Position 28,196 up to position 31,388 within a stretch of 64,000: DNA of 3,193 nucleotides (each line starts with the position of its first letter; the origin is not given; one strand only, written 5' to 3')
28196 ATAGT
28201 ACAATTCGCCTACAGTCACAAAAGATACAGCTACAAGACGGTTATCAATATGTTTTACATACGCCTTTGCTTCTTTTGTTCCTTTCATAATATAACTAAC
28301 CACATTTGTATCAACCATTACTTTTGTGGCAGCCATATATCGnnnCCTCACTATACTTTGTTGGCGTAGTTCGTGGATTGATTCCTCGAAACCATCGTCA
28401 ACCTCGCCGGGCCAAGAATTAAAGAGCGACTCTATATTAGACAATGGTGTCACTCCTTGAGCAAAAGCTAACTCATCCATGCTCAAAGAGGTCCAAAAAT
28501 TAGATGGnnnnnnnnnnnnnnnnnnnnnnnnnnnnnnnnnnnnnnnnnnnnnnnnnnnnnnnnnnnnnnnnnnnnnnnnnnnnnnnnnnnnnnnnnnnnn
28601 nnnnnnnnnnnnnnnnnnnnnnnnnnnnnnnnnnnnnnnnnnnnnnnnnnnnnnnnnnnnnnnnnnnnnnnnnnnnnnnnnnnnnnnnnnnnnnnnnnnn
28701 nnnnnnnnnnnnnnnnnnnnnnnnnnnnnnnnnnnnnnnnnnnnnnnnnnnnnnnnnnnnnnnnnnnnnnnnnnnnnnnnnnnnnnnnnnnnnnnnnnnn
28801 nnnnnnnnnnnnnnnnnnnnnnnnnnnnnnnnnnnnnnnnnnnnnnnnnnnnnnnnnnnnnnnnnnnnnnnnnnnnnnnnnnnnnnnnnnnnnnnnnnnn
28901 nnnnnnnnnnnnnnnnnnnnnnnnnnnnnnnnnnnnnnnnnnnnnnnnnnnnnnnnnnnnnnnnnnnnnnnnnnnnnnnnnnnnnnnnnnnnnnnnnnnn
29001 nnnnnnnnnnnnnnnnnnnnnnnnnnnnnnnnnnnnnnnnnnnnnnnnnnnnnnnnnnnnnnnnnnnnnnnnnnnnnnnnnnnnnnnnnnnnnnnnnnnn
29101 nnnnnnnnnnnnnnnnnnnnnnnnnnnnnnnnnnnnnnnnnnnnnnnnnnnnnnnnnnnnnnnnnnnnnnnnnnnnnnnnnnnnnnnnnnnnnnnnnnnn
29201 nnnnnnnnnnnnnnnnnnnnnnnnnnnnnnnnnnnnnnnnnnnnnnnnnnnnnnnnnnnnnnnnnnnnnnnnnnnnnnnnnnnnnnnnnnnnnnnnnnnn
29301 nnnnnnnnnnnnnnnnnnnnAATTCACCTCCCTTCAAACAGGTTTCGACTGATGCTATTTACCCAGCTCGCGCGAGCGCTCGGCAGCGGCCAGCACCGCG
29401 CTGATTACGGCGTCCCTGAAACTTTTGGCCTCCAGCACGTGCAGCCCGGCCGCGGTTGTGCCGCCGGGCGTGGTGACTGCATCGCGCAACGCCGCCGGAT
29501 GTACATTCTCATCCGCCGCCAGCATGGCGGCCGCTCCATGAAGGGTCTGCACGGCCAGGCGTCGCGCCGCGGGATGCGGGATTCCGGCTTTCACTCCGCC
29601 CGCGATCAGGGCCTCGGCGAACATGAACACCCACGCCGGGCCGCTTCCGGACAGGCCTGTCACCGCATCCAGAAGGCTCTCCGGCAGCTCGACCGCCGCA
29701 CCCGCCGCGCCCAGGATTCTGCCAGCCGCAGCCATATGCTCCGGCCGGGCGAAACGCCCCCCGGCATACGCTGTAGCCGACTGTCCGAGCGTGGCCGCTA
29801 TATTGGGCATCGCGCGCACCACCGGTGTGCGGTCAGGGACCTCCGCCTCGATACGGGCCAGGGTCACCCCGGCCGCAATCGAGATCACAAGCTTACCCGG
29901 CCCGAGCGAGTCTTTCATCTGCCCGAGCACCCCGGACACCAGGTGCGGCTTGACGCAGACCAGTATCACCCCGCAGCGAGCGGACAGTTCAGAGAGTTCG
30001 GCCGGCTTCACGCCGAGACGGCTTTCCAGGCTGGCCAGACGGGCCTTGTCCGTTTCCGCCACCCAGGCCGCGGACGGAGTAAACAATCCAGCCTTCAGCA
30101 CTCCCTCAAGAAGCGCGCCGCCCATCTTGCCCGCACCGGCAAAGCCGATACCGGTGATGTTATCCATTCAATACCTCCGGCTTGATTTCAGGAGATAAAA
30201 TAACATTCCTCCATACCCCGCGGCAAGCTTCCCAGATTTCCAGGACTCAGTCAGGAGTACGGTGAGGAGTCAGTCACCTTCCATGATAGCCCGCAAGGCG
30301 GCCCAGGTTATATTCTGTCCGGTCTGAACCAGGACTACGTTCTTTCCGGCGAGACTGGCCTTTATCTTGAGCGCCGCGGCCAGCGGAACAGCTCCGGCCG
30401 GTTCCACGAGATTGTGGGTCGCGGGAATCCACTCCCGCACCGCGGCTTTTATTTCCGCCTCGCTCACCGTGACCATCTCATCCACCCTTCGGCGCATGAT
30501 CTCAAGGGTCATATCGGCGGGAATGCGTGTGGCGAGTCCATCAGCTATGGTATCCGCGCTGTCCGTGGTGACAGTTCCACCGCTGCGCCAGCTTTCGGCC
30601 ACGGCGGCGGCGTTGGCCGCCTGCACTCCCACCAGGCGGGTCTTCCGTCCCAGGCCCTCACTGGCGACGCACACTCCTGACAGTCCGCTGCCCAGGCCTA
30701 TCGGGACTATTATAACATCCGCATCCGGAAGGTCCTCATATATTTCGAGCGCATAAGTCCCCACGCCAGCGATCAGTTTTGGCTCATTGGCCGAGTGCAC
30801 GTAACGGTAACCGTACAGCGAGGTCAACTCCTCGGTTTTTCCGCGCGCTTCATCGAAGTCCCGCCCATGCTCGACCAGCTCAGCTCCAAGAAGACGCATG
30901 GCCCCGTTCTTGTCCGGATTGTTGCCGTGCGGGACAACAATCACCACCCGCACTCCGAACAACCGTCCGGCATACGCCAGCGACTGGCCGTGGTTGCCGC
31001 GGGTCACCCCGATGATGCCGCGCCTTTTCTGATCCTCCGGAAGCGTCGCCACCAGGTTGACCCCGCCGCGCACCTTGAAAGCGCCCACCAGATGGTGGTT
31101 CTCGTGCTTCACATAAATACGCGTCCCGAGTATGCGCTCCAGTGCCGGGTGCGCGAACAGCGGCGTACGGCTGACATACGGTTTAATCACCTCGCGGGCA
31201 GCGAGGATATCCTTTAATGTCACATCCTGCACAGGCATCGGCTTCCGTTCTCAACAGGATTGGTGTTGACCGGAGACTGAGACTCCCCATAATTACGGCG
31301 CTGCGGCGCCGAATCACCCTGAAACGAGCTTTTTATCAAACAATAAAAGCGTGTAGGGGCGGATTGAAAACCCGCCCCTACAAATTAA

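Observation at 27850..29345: Low-GC island between hom and proC: VapC-like PIN nuclease coupled to an unrecognisable 325-aa upstream partner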

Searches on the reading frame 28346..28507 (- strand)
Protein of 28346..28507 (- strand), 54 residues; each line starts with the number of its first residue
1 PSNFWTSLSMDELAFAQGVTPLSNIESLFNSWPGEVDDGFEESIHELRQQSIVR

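Call 45: find_homologous_proteins(query=A4, max_evalue=0.01)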
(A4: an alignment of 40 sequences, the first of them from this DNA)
Query A4 (40 sequences) (54 aa, profile of the alignment): 423 proteins with E <= 0.01 among 1253 candidates; the best 120 are listed.
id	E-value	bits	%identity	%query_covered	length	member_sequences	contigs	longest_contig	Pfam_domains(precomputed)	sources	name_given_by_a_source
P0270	1.3e-20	91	40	93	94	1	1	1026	-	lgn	-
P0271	1.6e-19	87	-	-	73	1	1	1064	-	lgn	-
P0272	2.3e-19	87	-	-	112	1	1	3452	-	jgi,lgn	jgi:hypothetical protein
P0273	3.8e-19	86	43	91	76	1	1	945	-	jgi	jgi:hypothetical protein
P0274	4.9e-19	86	-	-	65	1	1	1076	-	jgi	jgi:hypothetical protein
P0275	5.4e-19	86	39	96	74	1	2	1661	-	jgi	jgi:hypothetical protein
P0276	7.0e-19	85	39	87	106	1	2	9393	-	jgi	jgi:hypothetical protein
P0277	2.0e-18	84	33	94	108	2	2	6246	-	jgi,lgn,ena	-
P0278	2.2e-18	84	35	93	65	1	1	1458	-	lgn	-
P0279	2.8e-18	83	-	-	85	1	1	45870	-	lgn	-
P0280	2.8e-18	83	36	89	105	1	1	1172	-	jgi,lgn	jgi:hypothetical protein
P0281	4.9e-18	83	34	89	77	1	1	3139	-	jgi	jgi:hypothetical protein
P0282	5.0e-18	82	36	94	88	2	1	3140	-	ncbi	ncbi:MAG: hypothetical protein ACYS9X_26450 [Planctomycetota bacterium]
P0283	5.4e-18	82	39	87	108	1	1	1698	-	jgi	-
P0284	6.3e-18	82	35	85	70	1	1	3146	-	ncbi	-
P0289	2.6e-17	80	-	-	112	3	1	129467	-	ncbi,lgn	-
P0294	3.5e-17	80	33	80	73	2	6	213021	-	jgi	-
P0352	6.3e-15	73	-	-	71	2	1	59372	-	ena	-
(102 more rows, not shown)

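Call 47: find_encoding_contigs(protein=P0294, flank=3000, max_places=3)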
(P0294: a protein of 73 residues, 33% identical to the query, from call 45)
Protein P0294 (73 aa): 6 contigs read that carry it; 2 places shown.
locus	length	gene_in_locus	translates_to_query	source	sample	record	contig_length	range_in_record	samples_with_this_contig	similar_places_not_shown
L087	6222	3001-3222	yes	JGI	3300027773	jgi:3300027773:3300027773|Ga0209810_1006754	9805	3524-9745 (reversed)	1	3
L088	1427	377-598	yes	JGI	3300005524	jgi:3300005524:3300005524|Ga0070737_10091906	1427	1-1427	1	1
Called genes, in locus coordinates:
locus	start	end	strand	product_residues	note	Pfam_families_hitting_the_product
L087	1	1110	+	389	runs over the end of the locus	?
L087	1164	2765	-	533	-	PF01266:DAO (weak), PF01593:Amino_oxidase (faint), PF13450:NAD_binding_8 (weak)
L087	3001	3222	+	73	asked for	-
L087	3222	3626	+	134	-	PF01850:PIN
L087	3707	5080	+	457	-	PF00083:Sugar_tr, PF07690:MFS_1, PF06779:MFS_4 (weak), PF07690:MFS_1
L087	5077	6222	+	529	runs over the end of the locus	PF06609:TRI12 (weak), PF07690:MFS_1, PF00083:Sugar_tr (weak)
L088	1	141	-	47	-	?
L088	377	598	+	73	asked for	-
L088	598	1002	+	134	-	PF01850:PIN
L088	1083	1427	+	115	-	?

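Call 48: find_encoding_contigs(protein=P0289, flank=3000, max_places=2)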
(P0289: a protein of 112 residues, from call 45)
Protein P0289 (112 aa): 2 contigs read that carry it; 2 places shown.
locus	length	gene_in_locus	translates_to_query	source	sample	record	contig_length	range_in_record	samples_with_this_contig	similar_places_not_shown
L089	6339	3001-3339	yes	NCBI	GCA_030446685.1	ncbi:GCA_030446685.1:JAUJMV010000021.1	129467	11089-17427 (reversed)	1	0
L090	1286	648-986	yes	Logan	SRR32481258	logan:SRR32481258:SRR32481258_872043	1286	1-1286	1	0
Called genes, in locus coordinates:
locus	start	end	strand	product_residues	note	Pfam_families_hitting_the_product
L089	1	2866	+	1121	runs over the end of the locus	PF25596:CPSase_L_D1, PF02786:CPSase_L_D2, PF02787:CPSase_L_D3, PF25596:CPSase_L_D1, PF02655:ATP-grasp_3, PF02786:CPSase_L_D2, PF07478:Dala_Dala_lig_C (weak), PF02142:MGS, +3 more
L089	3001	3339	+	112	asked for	-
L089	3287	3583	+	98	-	-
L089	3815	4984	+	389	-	PF13784:Fic_N, PF02661:Fic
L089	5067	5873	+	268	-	PF10418:DHODB_Fe-S_bind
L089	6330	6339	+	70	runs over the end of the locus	-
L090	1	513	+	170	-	?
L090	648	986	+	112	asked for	-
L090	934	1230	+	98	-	-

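Call 49: find_encoding_contigs(protein=P0352, flank=3000, max_places=2)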
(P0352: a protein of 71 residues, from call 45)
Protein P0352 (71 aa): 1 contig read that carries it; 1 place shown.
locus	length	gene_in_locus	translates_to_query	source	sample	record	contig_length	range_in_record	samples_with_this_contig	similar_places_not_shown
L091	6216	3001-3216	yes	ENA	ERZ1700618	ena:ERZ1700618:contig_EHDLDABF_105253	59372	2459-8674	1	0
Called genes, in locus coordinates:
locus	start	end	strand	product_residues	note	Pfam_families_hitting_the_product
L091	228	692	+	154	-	PF02502:LacAB_rpiB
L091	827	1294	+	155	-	PF00464:SHMT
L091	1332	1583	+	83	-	PF00464:SHMT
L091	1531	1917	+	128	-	PF00464:SHMT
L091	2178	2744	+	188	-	PF01797:Y1_Tnp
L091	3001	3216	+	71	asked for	-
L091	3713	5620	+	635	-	PF00270:DEAD, PF00271:Helicase_C, PF16124:RecQ_Zn_bind, PF09382:RQC, PF00570:HRDC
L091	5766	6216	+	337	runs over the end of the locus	PF00270:DEAD, PF04851:ResIII (weak)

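Call 53: find_related_loci(query=A5, collection=metagenome_contigs, flank=2500)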
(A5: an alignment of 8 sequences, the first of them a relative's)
Query A5 (73 aa) in metagenome_contigs; peptide patterns used: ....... (x = any residue, [..] = any of these).
423 stretches matched a pattern; 307 encode a relative of the query (tblastn E <= 1e-3); the best 80 are kept; 80 distinct loci.
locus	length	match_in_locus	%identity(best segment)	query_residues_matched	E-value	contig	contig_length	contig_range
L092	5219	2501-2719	100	1-73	8e-46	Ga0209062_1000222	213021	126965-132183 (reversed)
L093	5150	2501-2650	72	18-67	3e-21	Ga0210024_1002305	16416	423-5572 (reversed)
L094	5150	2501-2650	72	18-67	3e-21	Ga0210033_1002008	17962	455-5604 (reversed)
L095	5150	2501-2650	72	18-67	3e-21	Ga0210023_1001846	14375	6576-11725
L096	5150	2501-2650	72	18-67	3e-21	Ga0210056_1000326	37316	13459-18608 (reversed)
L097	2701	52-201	72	18-67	5e-21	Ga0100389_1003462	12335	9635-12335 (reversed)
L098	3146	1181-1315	80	23-67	7e-21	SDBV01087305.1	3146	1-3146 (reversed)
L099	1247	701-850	70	18-67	2e-19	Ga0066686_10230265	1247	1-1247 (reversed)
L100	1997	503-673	63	12-67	4e-19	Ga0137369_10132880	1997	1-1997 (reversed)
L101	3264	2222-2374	67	18-67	2e-18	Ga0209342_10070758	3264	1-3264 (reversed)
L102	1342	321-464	67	20-67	4e-18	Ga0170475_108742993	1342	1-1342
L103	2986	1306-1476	58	12-66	4e-18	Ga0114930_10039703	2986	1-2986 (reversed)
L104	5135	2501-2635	70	23-68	6e-18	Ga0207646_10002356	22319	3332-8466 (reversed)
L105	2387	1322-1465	65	23-70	7e-18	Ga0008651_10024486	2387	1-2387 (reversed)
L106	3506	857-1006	62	18-67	8e-18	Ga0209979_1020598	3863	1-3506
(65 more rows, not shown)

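Call 68: search_protein_families(library=padloc, proteins=[L087:3222-3626:+], max_evalue=0.1)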
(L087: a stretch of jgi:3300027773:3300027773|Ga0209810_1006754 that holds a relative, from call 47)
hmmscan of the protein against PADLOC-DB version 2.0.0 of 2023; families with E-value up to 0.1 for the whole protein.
L087:3222-3626:+ (134 aa): 0 families

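Call 79: search_protein_families(library=pfam, alignment_id=A4, max_evalue=1)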
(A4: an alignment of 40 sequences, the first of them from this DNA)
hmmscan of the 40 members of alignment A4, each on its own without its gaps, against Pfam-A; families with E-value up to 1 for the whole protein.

A. member 1, seq(54 aa): 0 families

B. families by the number of members that match (of 40 scanned): 14 families
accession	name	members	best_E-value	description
PF02697.20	VAPB_antitox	5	0.00075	Putative antitoxin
PF16934.11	Mersacidin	2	0.14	Two-component Enterococcus faecalis cytolysin (EFC)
PF23933.1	DUF7269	1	0.022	Family of unknown function (DUF7269)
PF06013.18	WXG100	1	0.026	Proteins of 100 residues with WXG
PF18371.6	FAD_SOX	1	0.038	Flavin adenine dinucleotide (FAD)-dependent sulfhydryl oxidase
PF06056.18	Terminase_5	1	0.046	Putative ATPase subunit of terminase (gpP-like)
PF00285.26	Citrate_synt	1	0.078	Citrate synthase, C-terminal domain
PF13467.12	RHH_4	1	0.091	Ribbon-helix-helix domain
PF06169.17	DUF982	1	0.1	Protein of unknown function (DUF982)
PF04210.18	MtrG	1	0.1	Tetrahydromethanopterin S-methyltransferase, subunit G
PF12575.13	Pox_EPC_I2-L1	1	0.12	Poxvirus entry protein complex L1 and I2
PF14756.11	Pdase_C33_assoc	1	0.12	Peptidase_C33-associated domain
PF08809.16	DUF1799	1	0.19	Phage related hypothetical protein (DUF1799)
PF05649.18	Peptidase_M13_N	1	0.26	Peptidase family M13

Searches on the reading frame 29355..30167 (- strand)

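Call 3: search_protein_families(library=pfam, proteins=[window:29355-30167:-], max_evalue=1)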
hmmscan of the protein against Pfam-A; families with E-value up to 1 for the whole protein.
window:29355-30167:- (270 aa): 5 families
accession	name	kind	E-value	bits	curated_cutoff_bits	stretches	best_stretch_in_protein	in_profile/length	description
PF14748.11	P5CR_dimer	-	1.4e-39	135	25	1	163-268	1-105/105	Pyrroline-5-carboxylate reductase dimerisation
PF03807.23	F420_oxidored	-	6.8e-16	59.1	21.6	1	7-100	2-94/94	NADP oxidoreductase coenzyme F420-dependent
PF03446.21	NAD_binding_2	-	0.0016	18.9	21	1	7-97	2-92/161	NAD binding domain of 6-phosphogluconate dehydrogenase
PF02558.23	ApbA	-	0.062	13.4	22.2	1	60-130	62-132/150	Ketopantoate reductase PanE/ApbA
PF08817.16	YukD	-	0.085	14.1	27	1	96-142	5-52/76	WXG100 protein secretion system (Wss), protein YukD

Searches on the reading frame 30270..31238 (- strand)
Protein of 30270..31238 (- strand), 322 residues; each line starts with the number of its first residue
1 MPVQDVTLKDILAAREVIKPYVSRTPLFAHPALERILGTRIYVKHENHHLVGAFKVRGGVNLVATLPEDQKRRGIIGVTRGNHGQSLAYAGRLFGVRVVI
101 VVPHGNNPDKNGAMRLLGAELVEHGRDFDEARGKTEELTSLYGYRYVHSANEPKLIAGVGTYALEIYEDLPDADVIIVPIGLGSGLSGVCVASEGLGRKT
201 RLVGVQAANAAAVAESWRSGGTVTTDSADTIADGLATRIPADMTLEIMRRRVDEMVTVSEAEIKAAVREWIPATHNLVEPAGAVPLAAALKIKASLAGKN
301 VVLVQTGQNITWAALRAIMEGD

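Call 3: search_protein_families(library=pfam, proteins=[window:30270-31238:-], max_evalue=1)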
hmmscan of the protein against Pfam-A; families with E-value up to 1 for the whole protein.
window:30270-31238:- (322 aa): 1 family
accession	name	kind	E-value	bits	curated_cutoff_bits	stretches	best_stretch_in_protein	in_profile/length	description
PF00291.31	PALP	-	2.9e-77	260.3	35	1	19-307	2-295/295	Pyridoxal-phosphate dependent enzyme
